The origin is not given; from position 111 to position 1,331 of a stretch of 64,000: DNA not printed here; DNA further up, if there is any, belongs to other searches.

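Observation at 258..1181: Unassignable 307-aa protein in the T6SS effector slot: beta-rich Cys-containing N-half plus Gly-rich membrane-like C-half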

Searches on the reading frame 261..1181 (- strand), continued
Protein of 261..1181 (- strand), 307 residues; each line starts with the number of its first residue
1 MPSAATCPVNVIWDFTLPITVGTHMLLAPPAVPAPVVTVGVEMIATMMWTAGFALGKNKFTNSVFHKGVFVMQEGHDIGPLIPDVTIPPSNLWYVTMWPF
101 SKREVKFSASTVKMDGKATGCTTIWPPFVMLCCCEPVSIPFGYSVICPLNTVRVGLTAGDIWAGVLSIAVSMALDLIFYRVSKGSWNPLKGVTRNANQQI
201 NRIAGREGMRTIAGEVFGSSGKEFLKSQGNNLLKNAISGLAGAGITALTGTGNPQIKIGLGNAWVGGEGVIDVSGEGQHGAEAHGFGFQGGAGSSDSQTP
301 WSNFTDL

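Call 61: search_protein_families(library=pfam, proteins=[L002:12118-12681:+, L005:12220-12726:+, L012:12118-12753:+, L014:12241-12849:+, L016:7398-7994:+, L018:8534-9145:+, L020:10995-11594:+, L025:12105-12677:+, L026:12258-12851:-, L008:5997-6698:+], max_evalue=1)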
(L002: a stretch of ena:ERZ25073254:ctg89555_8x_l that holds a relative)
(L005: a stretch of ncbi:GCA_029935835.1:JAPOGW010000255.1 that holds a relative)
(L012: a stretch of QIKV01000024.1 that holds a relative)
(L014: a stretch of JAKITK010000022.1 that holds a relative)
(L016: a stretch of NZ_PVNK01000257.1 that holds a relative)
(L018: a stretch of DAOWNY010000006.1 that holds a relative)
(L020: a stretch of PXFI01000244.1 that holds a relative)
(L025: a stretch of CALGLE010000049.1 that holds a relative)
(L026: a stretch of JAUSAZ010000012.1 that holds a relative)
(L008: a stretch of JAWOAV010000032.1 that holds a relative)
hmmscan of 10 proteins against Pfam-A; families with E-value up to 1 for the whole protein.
L002:12118-12681:+ (187 aa): 0 families

L005:12220-12726:+ (168 aa): 0 families

L012:12118-12753:+ (211 aa): 0 families

L014:12241-12849:+ (202 aa): 2 families
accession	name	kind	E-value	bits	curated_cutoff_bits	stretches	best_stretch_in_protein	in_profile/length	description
PF16693.10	Yop-YscD_ppl_1st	-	0.15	12.3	24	1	19-35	30-46/62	YscD/CdsD-like Bon-like domain 1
PF17679.6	Dip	-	0.17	11.9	27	1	1-83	50-133/273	gp37/Dip protein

L016:7398-7994:+ (198 aa): 1 family
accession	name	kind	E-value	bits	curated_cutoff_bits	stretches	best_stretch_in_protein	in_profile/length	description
PF12545.13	DUF3739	-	0.13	13.2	27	1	124-184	26-84/110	Filamentous haemagglutinin family outer membrane protein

L018:8534-9145:+ (203 aa): 4 families
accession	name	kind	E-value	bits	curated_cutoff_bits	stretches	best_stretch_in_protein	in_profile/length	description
PF12813.12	XPG_I_2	-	0.012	15.6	24.2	1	8-85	115-192/240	XPG domain containing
PF23418.1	DUF7108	-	0.025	15.1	27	0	84-103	46-65/84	Domain of unknown function (DUF7108)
PF18719.7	ArlS_N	-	0.074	13.7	27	1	128-150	59-81/140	ArlS sensor domain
PF02080.26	TrkA_C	-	0.17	12.2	27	0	78-96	43-60/71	TrkA-C domain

L020:10995-11594:+ (199 aa): 0 families

L025:12105-12677:+ (190 aa): 1 family
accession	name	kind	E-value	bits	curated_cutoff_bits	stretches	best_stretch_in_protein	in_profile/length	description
PF16450.11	Prot_ATP_ID_OB_C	-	0.035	14.4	23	1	36-85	8-50/56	Proteasomal ATPase OB C-terminal domain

L026:12258-12851:- (197 aa): 0 families

L008:5997-6698:+ (233 aa): 1 family
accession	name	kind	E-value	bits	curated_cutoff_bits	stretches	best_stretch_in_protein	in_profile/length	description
PF04790.18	Sarcoglycan_1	-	0.2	11.3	32.5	1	188-227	166-207/259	Sarcoglycan complex subunit protein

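Call 82: search_protein_families(library=pfam, proteins=[L008:10011-10832:+, L008:10848-12419:+, L001:12168-12899:+], max_evalue=0.001)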
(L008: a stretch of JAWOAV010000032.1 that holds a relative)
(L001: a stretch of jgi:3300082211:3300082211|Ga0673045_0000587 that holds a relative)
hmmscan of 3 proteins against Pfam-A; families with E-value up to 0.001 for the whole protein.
L008:10011-10832:+ (274 aa): 2 families
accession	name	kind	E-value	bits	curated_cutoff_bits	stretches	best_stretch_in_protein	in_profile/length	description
PF00498.31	FHA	-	1.4e-28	99.6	20.7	2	31-96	2-66/67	FHA domain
PF16697.10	Yop-YscD_cpl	-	5.4e-11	43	33.2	2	14-94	3-81/94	Inner membrane component of T3SS, cytoplasmic domain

L008:10848-12419:+ (523 aa): 2 families
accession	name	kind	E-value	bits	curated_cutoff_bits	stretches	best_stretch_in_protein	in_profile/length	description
PF05943.17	VipB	-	7.2e-36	124.2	27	1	234-421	93-293/301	EvpB/VC_A0108, tail sheath N-terminal domain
PF05591.17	T6SS_VipA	-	2.5e-05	24.6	24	1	7-105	26-131/155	Type VI secretion system, VipA, VC_A0107 or Hcp2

L001:12168-12899:+ (244 aa): 0 families

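Call 83: search_protein_families(library=phrogs, proteins=[window:261-1181:-, P0010, P0015, P0018, P0089, P0142, P0139, P0169, P0180, P0194], max_evalue=1)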
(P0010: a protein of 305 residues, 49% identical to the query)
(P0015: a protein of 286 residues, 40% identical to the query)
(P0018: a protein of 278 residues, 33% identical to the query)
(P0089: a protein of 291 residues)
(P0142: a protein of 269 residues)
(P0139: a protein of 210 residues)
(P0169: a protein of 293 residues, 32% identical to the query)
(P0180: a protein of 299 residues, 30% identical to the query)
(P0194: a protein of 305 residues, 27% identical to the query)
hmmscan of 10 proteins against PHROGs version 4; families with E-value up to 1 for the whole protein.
window:261-1181:- (307 aa): 1 family
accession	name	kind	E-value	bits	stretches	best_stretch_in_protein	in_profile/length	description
phrog_34877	-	unknown function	0.0079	17.2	1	85-121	3-38/55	-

P0010 (305 aa): 0 families

P0015 (286 aa): 0 families

P0018 (278 aa): 3 families
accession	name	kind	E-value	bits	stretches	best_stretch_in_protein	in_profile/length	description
phrog_31166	-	tail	0.15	11.9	1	125-177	299-349/486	tail fiber protein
phrog_3405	-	unknown function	0.31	10.6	1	150-237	456-540/645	-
phrog_13005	-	unknown function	0.32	11.9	1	209-274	114-179/230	-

P0089 (291 aa): 0 families

P0142 (269 aa): 0 families

P0139 (210 aa): 0 families

P0169 (293 aa): 1 family
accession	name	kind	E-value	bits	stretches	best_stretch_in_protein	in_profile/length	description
phrog_37232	-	unknown function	0.4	11.8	1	3-31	13-41/56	-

P0180 (299 aa): 2 families
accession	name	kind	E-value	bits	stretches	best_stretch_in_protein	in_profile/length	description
phrog_30224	-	unknown function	0.47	11.9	0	194-223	7-38/118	-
phrog_3487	-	unknown function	0.74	10.7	1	144-167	2-24/49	-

P0194 (305 aa): 2 families
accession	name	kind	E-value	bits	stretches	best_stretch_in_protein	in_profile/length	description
phrog_769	-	transcription regulation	0.06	14.4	1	203-245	31-70/89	transcriptional repressor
phrog_691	-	DNA, RNA and nucleotide metabolism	0.31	11.2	1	187-262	201-280/329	partition protein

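Call 90: search_protein_families(library=pfam, proteins=[L016:6929-7390:+, L016:8010-8900:+, L016:12311-12811:+, L026:7321-8892:+, L026:12935-14209:+, L027:12534-14591:+, L019:2134-2592:+, L019:6266-6889:+, L016:5963-6904:-, L026:6513-7187:-], max_evalue=0.01)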
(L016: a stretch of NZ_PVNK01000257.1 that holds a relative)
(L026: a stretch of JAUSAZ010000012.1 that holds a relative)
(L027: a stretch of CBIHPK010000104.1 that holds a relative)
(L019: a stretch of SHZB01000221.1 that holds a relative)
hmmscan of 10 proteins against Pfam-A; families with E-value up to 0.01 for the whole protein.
L016:6929-7390:+ (153 aa): 0 families

L016:8010-8900:+ (296 aa): 2 families
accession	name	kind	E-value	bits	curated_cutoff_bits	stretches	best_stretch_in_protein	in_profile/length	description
PF00069.31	Pkinase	-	2.4e-18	66.9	31.7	1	67-286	13-259/263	Protein kinase domain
PF07714.23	PK_Tyr_Ser-Thr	-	3.7e-14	53.1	23.1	1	61-287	7-257/258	Protein tyrosine and serine/threonine kinase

L016:12311-12811:+ (166 aa): 0 families

L026:7321-8892:+ (523 aa): 4 families
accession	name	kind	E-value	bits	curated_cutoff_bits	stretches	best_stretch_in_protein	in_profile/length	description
PF02541.22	Ppx-GppA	-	6.9e-48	164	27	1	31-305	10-284/285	Ppx/GppA phosphatase family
PF21447.3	Ppx-GppA_III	-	1.1e-29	103.9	27.3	1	323-465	6-147/177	Ppx/GppA phosphatase, domain III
PF01966.28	HD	-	4.1e-08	33.9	22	1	336-452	4-115/116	HD domain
PF24391.1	HD-CE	-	1.9e-06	28.2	27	1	333-451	8-186/263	HD-CE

L026:12935-14209:+ (424 aa): 3 families
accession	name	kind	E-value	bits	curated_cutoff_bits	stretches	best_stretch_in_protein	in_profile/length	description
PF00498.31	FHA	-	1.8e-11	44.8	20.7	1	26-92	1-67/67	FHA domain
PF16697.10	Yop-YscD_cpl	-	1.7e-07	31.9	33.2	1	24-97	17-89/94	Inner membrane component of T3SS, cytoplasmic domain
PF20232.3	T6SS_FHA_C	-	0.00029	21.1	23.7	1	344-411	107-175/180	C-terminal domain of Type VI secretion system FHA protein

L027:12534-14591:+ (685 aa): 0 families

L019:2134-2592:+ (152 aa): 0 families

L019:6266-6889:+ (207 aa): 0 families

L016:5963-6904:- (313 aa): 0 families

L026:6513-7187:- (224 aa): 0 families

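Call 93: search_dna_similar(query=window:261-1181:-, collection=plasmids, mode=protein, max_evalue=0.001, max_rows=20)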
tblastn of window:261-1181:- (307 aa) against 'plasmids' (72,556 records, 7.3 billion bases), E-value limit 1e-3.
No match.

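Call 95: find_encoding_contigs(protein=P0169, flank=8000, max_places=1)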
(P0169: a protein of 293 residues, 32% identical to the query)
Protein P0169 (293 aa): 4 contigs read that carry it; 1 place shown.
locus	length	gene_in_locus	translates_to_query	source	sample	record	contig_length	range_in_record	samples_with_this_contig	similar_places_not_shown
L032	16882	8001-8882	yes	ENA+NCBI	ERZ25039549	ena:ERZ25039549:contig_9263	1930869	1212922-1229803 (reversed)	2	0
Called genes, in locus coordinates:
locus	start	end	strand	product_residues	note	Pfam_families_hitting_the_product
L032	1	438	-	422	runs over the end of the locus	PF07719:TPR_2 (faint)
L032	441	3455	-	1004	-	PF00069:Pkinase, PF07714:PK_Tyr_Ser-Thr, PF03109:ABC1 (weak), PF13428:TPR_14 (faint), PF00515:TPR_1 (faint), PF07719:TPR_2 (faint), PF14559:TPR_19 (faint)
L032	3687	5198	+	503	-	PF05591:T6SS_VipA, PF05943:VipB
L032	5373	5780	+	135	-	-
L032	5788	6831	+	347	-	PF09937:DUF2169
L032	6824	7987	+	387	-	PF09937:DUF2169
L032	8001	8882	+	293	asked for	-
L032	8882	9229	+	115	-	-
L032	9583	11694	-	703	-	PF05954:Phage_GPD, PF04717:Phage_base_V, PF20093:DUF6484 (faint), PF22178:Gp5_trimer_C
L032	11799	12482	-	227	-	PF00027:cNMP_binding, PF13545:HTH_Crp_2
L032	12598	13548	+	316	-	PF00211:Guanylate_cyc, PF00498:FHA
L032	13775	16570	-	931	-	PF00004:AAA, PF13191:AAA_16, PF23569:NBD_SMAX1, PF17871:AAA_lid_9, PF00004:AAA (weak), PF07724:AAA_2, PF07728:AAA_5, PF10431:ClpB_D2-small, +3 more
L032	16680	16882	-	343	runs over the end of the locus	PF06996:T6SS_TssG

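Call 96: find_encoding_contigs(protein=P0181, flank=8000, max_places=1)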
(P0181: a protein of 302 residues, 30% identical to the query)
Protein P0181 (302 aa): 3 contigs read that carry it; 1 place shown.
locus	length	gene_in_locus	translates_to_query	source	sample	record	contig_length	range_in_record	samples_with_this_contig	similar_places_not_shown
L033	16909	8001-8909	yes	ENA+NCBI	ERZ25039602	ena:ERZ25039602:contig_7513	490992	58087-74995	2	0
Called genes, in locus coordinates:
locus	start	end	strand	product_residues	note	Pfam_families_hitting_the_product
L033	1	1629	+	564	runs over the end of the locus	PF02861:Clp_N, PF13191:AAA_16 (weak), PF23569:NBD_SMAX1 (weak), PF05621:TniB (faint), PF00004:AAA, PF17871:AAA_lid_9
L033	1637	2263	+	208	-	-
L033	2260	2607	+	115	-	PF10431:ClpB_D2-small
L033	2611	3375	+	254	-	-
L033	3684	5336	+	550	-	PF05954:Phage_GPD, PF04717:Phage_base_V, PF22178:Gp5_trimer_C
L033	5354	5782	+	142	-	-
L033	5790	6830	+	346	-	PF09937:DUF2169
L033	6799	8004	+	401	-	PF09937:DUF2169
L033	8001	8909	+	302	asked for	-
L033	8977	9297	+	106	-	-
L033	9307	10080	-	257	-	-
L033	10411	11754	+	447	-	PF05936:T6SS_VasE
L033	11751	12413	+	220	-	PF09850:DotU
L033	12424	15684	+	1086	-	PF14331:IcmF-related_N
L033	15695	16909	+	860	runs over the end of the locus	PF12790:T6SS-SciN (weak), PF00498:FHA, PF16697:Yop-YscD_cpl (weak)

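Call 97: find_encoding_contigs(protein=P0180, flank=8000, max_places=1)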
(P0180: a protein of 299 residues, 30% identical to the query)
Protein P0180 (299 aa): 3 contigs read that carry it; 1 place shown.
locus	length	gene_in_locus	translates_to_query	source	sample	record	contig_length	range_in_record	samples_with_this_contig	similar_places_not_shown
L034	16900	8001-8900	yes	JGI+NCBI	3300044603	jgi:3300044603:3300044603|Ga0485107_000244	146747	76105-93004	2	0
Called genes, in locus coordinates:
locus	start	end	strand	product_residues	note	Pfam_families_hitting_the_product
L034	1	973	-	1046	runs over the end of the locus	PF00873:ACR_tran, PF03176:MMPL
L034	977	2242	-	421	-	PF25917:BSH_RND, PF25973:BSH_CzcB (weak), PF25876:HH_MFP_RND, PF25944:Beta-barrel_RND, PF25967:RND-MFP_C, PF25989:YknX_C (weak)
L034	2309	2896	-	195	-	PF03923:Lipoprotein_16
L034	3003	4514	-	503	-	PF23186:DUF7059, PF05175:MTS, PF13847:Methyltransf_31 (weak), PF25004:DUF7782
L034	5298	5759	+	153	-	-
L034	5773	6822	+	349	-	PF09937:DUF2169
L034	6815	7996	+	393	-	PF09937:DUF2169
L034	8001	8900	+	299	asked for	-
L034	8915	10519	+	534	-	PF13489:Methyltransf_23, PF02390:Methyltransf_4 (faint), PF13847:Methyltransf_31, PF08241:Methyltransf_11, PF08242:Methyltransf_12, PF13649:Methyltransf_25, PF10119:MethyTransf_Reg, PF21782:WHD_PKMT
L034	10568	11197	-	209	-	-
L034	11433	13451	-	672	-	PF05954:Phage_GPD, PF04717:Phage_base_V, PF22178:Gp5_trimer_C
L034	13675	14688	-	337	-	PF16697:Yop-YscD_cpl, PF00498:FHA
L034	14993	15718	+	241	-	PF00481:PP2C, PF13672:PP2C_2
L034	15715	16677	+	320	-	PF13365:Trypsin_2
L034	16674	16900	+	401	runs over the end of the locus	PF00069:Pkinase, PF01636:APH (faint), PF07714:PK_Tyr_Ser-Thr, PF03109:ABC1 (weak), PF08308:PEGA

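Call 100: find_encoding_contigs(protein=P0194, flank=5000, max_places=1)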
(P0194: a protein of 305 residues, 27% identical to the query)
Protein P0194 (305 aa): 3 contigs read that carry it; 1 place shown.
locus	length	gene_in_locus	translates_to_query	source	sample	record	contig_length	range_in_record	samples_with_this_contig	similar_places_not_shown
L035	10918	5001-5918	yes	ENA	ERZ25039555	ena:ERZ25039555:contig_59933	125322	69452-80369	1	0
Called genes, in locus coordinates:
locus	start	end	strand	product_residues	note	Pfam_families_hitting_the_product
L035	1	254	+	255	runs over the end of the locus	-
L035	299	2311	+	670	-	PF05954:Phage_GPD, PF04717:Phage_base_V, PF22178:Gp5_trimer_C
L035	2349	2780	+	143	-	-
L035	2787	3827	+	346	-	PF09937:DUF2169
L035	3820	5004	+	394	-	PF09937:DUF2169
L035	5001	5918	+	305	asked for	-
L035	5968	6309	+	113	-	-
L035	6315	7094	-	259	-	-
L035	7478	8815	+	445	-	PF05936:T6SS_VasE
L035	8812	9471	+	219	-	PF09850:DotU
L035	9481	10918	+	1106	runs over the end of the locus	PF14331:IcmF-related_N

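Call 101: find_encoding_contigs(protein=P0171, flank=5000, max_places=1)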
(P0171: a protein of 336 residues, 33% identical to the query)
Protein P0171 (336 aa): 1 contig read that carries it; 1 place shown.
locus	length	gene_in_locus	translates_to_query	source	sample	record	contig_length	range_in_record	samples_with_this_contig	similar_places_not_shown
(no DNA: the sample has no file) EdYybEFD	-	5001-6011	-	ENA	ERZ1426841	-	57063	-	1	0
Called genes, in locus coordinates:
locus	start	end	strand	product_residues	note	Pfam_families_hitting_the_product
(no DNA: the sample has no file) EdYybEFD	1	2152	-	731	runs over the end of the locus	-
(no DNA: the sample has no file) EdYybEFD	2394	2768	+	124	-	-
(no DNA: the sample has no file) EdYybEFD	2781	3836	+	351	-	PF09937:DUF2169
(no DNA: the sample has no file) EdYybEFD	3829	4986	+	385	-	PF09937:DUF2169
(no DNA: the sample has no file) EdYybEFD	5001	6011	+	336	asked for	-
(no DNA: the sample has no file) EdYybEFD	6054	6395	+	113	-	-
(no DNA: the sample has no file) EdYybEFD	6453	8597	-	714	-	PF05954:Phage_GPD, PF04717:Phage_base_V, PF22178:Gp5_trimer_C, PF06715:Gp5_C (faint)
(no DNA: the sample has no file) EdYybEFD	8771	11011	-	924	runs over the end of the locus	PF02861:Clp_N (weak), PF13191:AAA_16, PF23569:NBD_SMAX1, PF00004:AAA, PF17871:AAA_lid_9, PF07724:AAA_2, PF07728:AAA_5, PF10431:ClpB_D2-small, +8 more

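Call 102: find_encoding_contigs(protein=P0183, flank=5000, max_places=1)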
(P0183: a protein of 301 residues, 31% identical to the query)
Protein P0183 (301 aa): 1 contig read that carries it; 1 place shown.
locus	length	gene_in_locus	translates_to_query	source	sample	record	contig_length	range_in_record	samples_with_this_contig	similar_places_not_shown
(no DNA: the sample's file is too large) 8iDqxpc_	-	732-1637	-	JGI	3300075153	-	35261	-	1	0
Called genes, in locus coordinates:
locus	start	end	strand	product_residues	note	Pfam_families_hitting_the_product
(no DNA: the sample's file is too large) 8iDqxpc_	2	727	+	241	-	?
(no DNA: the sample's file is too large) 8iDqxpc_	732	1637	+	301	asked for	-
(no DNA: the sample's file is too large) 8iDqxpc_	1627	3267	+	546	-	PF13489:Methyltransf_23, PF02390:Methyltransf_4 (weak), PF08241:Methyltransf_11, PF08242:Methyltransf_12, PF13649:Methyltransf_25, PF13847:Methyltransf_31, PF10119:MethyTransf_Reg, PF21782:WHD_PKMT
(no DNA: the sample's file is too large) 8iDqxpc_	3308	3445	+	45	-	-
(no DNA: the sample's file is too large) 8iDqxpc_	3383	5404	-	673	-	PF05954:Phage_GPD, PF04717:Phage_base_V, PF22178:Gp5_trimer_C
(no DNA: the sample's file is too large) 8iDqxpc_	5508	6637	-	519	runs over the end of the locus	PF05591:T6SS_VipA, PF05943:VipB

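Call 103: find_encoding_contigs(protein=P0187, flank=5000, max_places=1)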
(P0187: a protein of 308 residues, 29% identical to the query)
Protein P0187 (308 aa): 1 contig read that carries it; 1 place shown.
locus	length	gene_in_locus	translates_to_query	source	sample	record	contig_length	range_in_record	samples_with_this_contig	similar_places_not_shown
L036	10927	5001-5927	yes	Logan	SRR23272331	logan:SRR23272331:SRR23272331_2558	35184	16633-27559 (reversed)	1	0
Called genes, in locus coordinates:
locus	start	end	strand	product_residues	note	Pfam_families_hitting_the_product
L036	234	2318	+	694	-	PF05954:Phage_GPD, PF04717:Phage_base_V, PF22178:Gp5_trimer_C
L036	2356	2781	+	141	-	-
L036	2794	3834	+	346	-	PF09937:DUF2169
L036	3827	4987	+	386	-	PF09937:DUF2169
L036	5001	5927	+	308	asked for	-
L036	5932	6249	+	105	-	-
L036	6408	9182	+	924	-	PF13185:GAF_2, PF01590:GAF, PF13185:GAF_2, PF13492:GAF_3 (weak), PF00990:GGDEF, PF00563:EAL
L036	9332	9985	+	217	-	PF00027:cNMP_binding, PF13545:HTH_Crp_2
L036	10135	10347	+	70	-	PF11127:YgaP-like_TM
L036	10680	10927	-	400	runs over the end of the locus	PF01073:3Beta_HSD (weak), PF03435:Sacchrp_dh_NADP, PF16653:Sacchrp_dh_C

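Call 107: search_protein_families(library=pfam, proteins=[L017:521-1084:+, L020:7039-7788:+, L022:8381-8914:+, L023:2487-3062:+, L024:8281-8811:+, L032:8882-9226:+, L035:5968-6306:+, L036:5932-6246:+], max_evalue=0.1)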
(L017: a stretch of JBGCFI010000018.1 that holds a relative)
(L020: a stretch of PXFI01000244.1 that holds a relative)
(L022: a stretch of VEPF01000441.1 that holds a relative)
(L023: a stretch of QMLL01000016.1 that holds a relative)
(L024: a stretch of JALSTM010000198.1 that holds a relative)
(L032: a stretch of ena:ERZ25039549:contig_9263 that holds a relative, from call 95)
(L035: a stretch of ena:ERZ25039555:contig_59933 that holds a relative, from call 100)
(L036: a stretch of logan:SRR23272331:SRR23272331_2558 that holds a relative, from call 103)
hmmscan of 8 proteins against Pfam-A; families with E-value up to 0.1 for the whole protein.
L017:521-1084:+ (188 aa): 0 families

L020:7039-7788:+ (250 aa): 1 family
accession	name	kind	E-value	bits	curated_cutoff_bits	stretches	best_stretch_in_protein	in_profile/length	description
PF06711.16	DUF1198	-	0.00015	22.3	25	1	120-182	2-65/143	Protein of unknown function (DUF1198)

L022:8381-8914:+ (178 aa): 0 families

L023:2487-3062:+ (192 aa): 1 family
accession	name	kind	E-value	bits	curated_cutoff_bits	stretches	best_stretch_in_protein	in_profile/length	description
PF04246.17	RseC_MucC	-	0.09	13.1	24.4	0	17-76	62-113/130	Positive regulator of sigma(E), RseC/MucC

L024:8281-8811:+ (177 aa): 2 families
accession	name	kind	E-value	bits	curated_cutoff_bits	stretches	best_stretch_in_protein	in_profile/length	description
PF04246.17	RseC_MucC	-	0.0085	16.4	24.4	1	11-67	65-115/130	Positive regulator of sigma(E), RseC/MucC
PF11460.13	DUF3007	-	0.085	13.5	25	0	25-65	11-49/96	Protein of unknown function (DUF3007)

L032:8882-9226:+ (115 aa): 0 families

L035:5968-6306:+ (113 aa): 1 family
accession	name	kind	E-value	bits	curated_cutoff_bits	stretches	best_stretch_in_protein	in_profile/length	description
PF09534.15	Trp_oprn_chp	-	0.083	13.2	29.6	0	10-104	46-136/180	Tryptophan-associated transmembrane protein (Trp_oprn_chp)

L036:5932-6246:+ (105 aa): 0 families
